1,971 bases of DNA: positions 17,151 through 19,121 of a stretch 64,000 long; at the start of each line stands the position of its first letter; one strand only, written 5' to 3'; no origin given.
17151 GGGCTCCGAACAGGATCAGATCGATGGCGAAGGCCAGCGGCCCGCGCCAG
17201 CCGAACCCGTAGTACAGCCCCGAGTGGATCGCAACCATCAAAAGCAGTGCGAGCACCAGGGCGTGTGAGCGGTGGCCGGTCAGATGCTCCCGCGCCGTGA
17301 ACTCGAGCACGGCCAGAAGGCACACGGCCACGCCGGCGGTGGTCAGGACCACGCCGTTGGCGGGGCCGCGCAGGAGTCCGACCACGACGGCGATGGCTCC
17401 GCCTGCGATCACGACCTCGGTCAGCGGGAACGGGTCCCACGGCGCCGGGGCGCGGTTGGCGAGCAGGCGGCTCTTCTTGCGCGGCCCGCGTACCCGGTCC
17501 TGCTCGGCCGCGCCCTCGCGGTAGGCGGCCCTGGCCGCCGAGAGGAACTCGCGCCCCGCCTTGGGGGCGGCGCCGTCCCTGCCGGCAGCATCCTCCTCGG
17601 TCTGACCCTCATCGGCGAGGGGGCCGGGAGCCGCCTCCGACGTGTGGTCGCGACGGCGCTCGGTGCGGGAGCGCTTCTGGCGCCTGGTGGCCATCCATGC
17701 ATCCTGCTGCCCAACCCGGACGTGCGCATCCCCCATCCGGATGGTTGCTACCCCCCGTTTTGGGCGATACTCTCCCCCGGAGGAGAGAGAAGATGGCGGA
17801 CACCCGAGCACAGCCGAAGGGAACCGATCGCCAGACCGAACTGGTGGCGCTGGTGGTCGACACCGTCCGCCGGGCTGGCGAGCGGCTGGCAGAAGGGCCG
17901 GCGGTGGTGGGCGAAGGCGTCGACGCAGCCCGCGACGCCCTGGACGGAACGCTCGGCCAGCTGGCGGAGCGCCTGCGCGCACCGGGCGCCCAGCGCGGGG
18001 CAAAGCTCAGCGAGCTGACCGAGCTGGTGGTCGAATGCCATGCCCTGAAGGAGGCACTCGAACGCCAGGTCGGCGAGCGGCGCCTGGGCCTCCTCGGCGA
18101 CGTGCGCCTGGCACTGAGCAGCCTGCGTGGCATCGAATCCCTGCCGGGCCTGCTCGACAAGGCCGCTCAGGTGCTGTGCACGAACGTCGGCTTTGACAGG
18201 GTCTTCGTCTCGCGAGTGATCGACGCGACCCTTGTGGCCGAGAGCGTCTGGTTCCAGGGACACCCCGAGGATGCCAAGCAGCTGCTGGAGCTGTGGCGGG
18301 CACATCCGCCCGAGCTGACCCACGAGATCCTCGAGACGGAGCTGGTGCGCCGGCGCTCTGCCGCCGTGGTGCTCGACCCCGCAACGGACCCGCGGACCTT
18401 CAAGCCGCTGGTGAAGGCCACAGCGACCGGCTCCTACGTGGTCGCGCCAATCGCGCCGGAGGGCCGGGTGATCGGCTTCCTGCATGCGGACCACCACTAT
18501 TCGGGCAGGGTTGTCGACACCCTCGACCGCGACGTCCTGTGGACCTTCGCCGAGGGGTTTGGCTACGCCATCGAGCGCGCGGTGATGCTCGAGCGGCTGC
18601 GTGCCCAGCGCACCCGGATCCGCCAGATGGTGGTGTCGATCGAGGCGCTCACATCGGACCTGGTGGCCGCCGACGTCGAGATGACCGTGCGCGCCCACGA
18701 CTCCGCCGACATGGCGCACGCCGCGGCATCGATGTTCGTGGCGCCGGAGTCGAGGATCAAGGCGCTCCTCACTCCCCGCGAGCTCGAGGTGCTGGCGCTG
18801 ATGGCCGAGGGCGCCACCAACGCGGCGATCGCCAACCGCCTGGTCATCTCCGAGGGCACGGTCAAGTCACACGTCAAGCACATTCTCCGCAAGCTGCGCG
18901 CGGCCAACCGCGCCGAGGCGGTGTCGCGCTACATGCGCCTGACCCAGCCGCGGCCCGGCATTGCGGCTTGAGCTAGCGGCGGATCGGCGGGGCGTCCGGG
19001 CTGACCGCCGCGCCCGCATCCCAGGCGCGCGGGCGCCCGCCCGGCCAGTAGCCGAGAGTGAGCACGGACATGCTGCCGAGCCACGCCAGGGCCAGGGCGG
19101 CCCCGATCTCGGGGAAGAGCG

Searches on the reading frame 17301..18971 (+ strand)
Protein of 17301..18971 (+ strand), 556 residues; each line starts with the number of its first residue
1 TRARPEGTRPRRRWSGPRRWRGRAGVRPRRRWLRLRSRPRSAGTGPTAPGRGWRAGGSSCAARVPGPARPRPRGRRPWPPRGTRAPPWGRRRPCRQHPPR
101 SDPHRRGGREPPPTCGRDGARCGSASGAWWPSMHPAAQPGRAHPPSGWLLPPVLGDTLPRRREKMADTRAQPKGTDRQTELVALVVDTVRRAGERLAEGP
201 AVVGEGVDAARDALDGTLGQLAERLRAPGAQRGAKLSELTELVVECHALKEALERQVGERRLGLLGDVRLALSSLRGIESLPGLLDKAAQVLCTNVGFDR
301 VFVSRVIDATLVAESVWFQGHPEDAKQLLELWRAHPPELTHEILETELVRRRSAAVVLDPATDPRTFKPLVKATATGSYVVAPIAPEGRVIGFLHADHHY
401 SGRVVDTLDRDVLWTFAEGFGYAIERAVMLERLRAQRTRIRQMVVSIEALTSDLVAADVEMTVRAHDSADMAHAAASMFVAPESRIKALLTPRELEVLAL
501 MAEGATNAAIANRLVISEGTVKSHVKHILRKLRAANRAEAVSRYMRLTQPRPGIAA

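Call 81: search_protein_families(library=pfam, proteins=[window:17301-18971:+], max_evalue=0.0001)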
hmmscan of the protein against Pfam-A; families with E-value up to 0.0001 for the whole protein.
window:17301-18971:+ (556 aa): 5 families
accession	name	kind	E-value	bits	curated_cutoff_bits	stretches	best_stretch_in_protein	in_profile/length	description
PF00196.25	GerE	-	2e-19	69.4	23.5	1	489-542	2-55/57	Bacterial regulatory proteins, luxR family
PF04545.22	Sigma70_r4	-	6.1e-07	29.3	24.1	1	490-534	5-50/50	Sigma-70, region 4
PF13185.12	GAF_2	-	1.6e-05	25.6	28.6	1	329-425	34-136/136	GAF domain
PF01590.32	GAF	-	4.3e-05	24.5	22.4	1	283-417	4-126/133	GAF domain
PF08281.18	Sigma70_r4_2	-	8.1e-05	22.6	25.7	0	489-532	10-54/54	Sigma-70, region 4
